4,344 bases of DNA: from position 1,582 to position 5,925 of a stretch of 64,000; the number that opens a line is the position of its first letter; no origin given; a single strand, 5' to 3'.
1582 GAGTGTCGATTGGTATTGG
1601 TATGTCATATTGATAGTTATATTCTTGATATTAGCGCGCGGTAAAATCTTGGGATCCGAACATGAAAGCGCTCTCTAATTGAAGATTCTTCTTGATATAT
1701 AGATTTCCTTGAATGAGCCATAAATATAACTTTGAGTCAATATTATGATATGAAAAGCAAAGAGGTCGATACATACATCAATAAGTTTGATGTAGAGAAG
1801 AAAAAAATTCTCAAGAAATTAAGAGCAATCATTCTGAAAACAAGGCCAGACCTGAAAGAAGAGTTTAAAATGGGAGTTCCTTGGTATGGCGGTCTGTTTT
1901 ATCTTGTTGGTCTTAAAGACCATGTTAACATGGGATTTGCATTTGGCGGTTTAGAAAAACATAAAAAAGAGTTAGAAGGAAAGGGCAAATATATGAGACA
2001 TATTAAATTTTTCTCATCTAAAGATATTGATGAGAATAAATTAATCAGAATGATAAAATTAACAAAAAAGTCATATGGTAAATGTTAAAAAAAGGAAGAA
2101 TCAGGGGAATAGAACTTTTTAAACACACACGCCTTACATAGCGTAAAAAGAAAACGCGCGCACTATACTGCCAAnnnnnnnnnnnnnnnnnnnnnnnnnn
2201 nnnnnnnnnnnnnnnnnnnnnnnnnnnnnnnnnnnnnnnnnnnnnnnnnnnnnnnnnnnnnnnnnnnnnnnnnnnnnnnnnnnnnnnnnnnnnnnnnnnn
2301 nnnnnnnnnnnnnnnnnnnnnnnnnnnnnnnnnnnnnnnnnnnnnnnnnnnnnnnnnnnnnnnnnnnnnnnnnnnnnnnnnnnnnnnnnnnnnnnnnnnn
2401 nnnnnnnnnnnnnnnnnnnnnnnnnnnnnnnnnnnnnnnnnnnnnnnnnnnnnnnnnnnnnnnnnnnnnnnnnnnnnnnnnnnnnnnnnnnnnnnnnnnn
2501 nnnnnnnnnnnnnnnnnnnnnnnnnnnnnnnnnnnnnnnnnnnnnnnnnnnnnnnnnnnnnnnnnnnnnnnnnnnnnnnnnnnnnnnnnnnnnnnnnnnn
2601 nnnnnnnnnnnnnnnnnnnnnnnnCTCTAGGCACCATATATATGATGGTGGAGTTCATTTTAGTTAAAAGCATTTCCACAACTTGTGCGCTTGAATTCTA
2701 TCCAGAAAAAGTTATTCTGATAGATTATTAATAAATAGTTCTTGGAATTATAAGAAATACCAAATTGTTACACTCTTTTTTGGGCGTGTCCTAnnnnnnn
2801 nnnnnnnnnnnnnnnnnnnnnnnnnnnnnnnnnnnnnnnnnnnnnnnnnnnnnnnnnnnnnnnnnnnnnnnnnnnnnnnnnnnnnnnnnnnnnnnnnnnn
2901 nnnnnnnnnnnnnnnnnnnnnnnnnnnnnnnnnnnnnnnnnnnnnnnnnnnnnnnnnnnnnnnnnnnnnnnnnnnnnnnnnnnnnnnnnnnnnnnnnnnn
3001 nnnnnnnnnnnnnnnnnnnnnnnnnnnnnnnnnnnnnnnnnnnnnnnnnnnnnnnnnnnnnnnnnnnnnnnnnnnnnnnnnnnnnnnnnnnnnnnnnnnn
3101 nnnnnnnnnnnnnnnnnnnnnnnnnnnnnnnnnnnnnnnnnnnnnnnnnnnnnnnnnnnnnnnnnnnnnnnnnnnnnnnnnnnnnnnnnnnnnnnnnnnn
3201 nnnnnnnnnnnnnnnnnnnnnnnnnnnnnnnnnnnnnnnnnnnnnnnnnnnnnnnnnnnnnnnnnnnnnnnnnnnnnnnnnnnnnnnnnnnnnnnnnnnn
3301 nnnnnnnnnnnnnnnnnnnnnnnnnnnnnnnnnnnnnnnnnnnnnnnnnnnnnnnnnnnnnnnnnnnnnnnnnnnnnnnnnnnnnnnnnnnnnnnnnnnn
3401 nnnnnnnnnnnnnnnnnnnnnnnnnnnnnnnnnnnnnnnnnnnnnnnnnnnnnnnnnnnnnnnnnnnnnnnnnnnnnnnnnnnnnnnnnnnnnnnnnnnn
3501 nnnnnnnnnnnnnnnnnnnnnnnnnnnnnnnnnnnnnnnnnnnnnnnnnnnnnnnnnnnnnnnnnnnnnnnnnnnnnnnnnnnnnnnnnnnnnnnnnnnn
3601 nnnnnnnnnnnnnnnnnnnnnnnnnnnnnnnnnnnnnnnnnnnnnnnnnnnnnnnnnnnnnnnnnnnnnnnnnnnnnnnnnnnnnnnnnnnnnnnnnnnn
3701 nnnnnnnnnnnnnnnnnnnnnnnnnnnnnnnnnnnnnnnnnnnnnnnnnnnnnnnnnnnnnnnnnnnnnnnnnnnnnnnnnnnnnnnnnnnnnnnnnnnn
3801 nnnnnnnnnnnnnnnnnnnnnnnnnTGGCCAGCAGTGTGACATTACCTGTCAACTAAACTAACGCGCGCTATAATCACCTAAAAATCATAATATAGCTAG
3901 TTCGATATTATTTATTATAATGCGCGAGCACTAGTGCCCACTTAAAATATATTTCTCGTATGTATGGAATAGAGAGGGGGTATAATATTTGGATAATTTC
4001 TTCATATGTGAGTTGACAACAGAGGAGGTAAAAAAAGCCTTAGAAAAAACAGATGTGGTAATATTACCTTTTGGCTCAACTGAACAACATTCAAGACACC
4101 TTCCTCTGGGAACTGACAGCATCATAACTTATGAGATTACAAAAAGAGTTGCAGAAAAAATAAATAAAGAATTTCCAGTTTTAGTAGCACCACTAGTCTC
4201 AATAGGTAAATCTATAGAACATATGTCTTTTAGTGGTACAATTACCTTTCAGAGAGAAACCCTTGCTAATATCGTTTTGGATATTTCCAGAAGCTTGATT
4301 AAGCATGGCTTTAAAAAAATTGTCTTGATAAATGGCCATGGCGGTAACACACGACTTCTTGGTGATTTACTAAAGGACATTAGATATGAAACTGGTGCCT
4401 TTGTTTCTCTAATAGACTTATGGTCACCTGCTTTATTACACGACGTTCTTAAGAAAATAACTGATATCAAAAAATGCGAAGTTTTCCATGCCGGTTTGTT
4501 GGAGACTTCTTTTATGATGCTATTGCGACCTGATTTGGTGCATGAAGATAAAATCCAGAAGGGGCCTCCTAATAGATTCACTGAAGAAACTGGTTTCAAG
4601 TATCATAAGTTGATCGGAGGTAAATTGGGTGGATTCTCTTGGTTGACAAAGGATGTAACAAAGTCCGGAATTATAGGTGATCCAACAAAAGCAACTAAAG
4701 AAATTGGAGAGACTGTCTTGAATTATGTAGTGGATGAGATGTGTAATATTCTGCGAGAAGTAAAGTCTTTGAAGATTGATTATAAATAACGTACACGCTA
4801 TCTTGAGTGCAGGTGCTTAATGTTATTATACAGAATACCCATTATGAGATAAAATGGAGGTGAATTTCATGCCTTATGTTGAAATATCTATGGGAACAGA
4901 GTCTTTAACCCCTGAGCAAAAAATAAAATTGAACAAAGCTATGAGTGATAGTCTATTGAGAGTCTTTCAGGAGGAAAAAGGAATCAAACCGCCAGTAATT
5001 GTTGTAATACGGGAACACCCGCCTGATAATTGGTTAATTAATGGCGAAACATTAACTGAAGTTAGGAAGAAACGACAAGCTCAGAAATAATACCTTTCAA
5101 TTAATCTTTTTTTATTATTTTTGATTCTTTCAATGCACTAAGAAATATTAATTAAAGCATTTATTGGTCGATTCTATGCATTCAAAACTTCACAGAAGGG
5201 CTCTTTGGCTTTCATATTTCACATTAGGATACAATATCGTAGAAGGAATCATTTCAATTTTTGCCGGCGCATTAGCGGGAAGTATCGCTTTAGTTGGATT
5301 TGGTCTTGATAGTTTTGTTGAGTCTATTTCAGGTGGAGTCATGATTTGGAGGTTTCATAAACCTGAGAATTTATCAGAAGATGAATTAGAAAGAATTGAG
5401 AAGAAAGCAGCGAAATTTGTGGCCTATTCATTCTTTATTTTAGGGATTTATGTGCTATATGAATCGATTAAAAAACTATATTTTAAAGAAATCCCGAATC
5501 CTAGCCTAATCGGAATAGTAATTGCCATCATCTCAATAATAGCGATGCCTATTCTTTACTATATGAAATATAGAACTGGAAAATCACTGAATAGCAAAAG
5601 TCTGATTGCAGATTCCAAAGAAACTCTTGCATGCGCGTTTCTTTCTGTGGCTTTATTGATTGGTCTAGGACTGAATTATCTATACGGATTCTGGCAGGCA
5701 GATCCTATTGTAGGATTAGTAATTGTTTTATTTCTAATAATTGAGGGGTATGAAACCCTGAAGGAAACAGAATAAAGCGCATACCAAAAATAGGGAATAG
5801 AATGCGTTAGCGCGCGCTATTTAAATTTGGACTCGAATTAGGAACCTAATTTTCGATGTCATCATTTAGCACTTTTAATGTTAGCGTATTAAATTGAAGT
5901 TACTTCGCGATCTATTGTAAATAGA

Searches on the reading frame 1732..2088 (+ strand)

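Call 70: search_protein_families(library=pfam, proteins=[window:1732-2088:+], max_evalue=0.00001)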
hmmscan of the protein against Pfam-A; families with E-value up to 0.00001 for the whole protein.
window:1732-2088:+ (118 aa): 2 families
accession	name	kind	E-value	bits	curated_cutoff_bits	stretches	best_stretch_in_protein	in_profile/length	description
PF08818.16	DUF1801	-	1.1e-15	58.2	27.2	1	23-109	1-82/85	Domain of unknown function (DU1801)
PF18899.5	DUF5655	-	3.1e-08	34.1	24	1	13-109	2-103/109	Domain of unknown function (DUF5655)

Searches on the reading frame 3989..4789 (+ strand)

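Call 70: search_protein_families(library=pfam, proteins=[window:3989-4789:+], max_evalue=0.00001)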
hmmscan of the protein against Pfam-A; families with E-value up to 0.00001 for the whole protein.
window:3989-4789:+ (266 aa): 1 family
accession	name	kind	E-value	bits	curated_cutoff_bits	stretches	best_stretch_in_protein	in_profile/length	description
PF02633.19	Creatininase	-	8.1e-72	241.9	31.3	1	8-254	2-237/238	Creatinine amidohydrolase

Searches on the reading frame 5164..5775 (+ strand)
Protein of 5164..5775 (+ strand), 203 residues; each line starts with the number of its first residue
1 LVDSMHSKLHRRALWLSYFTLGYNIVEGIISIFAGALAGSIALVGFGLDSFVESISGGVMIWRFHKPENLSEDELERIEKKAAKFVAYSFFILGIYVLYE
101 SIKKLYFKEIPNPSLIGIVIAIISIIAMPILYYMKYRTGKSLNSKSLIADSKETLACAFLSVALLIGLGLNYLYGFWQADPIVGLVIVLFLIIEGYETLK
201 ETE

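Call 70: search_protein_families(library=pfam, proteins=[window:5164-5775:+], max_evalue=0.00001)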
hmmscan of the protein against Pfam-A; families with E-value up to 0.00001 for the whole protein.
window:5164-5775:+ (203 aa): 1 family
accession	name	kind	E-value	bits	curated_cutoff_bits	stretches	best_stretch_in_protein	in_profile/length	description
PF01545.26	Cation_efflux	-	3.9e-23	82.7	26.6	1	24-202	8-193/198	Cation efflux family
